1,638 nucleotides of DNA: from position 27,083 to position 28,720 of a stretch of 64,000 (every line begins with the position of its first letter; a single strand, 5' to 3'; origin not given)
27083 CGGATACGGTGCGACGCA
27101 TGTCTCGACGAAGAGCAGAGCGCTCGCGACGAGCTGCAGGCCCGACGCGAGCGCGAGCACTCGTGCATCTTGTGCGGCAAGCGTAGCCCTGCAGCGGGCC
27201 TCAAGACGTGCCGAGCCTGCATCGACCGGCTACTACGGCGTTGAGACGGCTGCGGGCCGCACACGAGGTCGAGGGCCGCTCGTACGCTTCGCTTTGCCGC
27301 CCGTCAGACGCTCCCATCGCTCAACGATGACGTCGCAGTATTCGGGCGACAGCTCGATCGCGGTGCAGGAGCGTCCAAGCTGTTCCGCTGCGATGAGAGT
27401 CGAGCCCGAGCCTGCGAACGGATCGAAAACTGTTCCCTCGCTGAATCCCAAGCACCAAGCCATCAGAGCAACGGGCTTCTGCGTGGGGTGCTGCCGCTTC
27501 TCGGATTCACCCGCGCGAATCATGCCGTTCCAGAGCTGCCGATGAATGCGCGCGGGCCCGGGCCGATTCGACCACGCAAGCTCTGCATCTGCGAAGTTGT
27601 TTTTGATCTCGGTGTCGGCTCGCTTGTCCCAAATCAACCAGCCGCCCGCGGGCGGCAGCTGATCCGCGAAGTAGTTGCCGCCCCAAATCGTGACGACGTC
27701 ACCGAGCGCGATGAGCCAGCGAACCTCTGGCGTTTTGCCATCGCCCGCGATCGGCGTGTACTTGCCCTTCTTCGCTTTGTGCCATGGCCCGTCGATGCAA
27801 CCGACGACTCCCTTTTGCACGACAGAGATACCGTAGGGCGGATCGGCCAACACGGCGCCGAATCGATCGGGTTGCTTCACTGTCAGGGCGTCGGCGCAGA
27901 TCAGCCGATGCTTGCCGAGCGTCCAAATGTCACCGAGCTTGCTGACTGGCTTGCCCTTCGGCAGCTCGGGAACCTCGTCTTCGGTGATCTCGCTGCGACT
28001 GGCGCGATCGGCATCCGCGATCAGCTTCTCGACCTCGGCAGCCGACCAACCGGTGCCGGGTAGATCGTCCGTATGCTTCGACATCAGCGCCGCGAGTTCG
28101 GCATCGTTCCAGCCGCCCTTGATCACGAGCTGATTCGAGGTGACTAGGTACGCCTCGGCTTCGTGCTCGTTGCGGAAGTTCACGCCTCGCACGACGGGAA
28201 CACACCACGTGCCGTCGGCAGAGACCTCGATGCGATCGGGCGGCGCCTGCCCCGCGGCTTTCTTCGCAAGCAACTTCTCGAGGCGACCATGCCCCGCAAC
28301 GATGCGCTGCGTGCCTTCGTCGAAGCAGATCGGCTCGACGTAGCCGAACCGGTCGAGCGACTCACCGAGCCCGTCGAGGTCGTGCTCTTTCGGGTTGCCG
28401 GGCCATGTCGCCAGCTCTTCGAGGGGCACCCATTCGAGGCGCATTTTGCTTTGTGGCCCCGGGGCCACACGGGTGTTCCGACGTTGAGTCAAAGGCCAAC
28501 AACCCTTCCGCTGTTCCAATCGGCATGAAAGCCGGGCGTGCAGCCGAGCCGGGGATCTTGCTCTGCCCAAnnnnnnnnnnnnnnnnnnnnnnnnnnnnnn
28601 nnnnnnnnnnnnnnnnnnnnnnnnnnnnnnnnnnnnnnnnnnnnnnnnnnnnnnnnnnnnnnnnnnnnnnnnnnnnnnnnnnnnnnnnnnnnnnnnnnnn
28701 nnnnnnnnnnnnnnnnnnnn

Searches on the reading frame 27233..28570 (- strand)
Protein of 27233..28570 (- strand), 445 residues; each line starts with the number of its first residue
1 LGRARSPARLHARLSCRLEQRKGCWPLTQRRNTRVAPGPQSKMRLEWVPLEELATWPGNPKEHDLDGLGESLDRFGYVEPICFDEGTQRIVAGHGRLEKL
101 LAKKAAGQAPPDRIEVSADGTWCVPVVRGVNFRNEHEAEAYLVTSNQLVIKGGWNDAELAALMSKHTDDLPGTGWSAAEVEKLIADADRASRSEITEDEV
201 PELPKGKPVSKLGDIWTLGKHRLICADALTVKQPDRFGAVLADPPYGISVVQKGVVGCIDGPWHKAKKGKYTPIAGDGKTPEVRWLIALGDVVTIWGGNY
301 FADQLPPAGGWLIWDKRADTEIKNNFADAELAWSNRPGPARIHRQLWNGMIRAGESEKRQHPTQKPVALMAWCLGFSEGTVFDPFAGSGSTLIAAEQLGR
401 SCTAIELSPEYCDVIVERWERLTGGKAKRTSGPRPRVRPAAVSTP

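Call 9: search_protein_families(library=pfam, proteins=[window:27233-28570:-], max_evalue=0.01)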
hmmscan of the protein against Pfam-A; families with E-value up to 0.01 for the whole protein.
window:27233-28570:- (445 aa): 2 families
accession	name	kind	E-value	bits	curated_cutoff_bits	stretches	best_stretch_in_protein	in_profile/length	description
PF01555.25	N6_N4_Mtase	-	6.5e-16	59.4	26.7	1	342-416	139-220/221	DNA methylase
PF01170.24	UPF0020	-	1.2e-05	25.5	22.3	0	378-413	29-64/197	RMKL-like, methyltransferase domain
